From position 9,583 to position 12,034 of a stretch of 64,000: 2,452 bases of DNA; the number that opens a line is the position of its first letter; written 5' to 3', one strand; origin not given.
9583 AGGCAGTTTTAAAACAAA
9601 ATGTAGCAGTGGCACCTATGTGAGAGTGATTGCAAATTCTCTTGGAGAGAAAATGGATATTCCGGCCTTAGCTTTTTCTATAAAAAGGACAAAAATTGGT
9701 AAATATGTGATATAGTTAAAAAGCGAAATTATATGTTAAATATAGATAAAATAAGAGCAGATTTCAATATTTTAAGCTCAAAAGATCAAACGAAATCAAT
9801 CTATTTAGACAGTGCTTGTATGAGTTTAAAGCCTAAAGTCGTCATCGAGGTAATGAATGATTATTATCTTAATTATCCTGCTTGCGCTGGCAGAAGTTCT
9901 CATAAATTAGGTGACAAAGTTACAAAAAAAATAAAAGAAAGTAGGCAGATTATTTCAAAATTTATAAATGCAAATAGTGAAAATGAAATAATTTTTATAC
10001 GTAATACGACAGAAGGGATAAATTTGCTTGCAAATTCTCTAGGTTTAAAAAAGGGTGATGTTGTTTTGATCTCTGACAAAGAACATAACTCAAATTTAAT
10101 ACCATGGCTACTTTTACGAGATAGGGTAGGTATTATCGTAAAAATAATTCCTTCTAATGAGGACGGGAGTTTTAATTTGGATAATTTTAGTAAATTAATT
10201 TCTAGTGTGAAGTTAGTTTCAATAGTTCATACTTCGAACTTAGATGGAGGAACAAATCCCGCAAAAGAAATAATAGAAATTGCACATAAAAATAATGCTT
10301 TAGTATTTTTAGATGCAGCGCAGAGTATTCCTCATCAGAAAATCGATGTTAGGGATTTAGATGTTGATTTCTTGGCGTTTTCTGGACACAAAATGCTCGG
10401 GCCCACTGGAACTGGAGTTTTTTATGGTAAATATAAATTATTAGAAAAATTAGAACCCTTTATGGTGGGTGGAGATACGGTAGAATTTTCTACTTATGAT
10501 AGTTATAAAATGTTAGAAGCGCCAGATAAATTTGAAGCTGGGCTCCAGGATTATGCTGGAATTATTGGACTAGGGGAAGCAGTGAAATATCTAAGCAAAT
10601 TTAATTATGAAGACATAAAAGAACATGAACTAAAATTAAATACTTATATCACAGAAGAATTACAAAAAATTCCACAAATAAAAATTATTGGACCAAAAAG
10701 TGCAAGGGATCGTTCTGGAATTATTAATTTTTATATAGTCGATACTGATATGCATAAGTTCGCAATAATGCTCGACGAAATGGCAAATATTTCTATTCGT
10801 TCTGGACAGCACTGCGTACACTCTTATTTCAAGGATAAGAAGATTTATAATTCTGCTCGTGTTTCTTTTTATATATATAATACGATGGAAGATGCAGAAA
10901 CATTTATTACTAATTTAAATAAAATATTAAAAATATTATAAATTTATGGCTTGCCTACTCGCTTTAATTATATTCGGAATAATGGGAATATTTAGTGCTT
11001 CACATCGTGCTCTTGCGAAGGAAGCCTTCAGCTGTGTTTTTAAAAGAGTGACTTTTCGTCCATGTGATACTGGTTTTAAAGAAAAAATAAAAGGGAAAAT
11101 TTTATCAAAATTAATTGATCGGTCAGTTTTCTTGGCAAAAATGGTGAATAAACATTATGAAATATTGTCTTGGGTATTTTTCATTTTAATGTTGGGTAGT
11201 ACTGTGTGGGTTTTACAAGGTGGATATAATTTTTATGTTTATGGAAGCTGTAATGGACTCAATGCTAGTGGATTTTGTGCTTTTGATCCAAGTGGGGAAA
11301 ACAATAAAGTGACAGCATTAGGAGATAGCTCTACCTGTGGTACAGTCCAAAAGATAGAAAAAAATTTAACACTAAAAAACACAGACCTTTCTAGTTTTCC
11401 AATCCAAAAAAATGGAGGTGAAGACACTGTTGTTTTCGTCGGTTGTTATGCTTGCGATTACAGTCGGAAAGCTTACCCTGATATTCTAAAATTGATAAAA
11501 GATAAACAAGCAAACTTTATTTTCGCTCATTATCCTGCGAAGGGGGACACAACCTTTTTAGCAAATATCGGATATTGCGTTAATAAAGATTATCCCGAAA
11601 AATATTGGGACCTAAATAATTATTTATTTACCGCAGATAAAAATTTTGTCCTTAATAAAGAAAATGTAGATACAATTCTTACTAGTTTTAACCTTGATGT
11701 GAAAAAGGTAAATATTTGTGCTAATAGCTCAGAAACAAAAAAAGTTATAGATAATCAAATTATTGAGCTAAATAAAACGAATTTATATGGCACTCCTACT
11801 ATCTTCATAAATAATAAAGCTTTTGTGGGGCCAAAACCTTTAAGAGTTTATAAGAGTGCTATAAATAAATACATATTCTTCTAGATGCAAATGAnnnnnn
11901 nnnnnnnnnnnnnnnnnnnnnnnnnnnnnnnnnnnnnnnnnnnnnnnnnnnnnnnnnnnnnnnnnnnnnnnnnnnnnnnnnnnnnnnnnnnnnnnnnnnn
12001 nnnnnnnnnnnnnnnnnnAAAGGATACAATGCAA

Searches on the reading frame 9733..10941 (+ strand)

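Call 71: search_protein_families(library=pfam, proteins=[window:9733-10941:+], max_evalue=0.0001)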
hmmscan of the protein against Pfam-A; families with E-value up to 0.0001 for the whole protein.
window:9733-10941:+ (402 aa): 2 families
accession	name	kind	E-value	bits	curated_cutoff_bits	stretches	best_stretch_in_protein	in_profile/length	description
PF00266.25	Aminotran_5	-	1.2e-120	403.4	21.5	1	23-391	1-371/371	Aminotransferase class-V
PF00155.27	Aminotran_1_2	-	2.3e-05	24.2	19.7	0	39-196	24-187/361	Aminotransferase class I and II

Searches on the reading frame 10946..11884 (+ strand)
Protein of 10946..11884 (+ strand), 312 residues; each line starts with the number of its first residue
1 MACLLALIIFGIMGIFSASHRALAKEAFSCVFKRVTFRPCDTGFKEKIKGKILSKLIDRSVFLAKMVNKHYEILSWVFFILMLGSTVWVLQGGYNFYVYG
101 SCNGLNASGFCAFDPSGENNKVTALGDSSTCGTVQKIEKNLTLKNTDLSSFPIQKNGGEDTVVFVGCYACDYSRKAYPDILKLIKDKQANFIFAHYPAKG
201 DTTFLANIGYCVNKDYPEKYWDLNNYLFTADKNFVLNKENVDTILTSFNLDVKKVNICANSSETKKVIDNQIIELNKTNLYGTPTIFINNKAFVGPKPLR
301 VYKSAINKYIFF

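Call 71: search_protein_families(library=pfam, proteins=[window:10946-11884:+], max_evalue=0.0001)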
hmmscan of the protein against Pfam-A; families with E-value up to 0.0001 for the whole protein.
window:10946-11884:+ (312 aa): 2 families
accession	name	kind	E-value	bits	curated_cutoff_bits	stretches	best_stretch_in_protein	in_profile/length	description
PF13462.12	Thioredoxin_4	-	7.8e-11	42.9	23.2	1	164-307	19-164/165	Thioredoxin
PF01323.26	DSBA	-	2.4e-07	31.2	25.6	1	225-306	110-190/191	DSBA-like thioredoxin domain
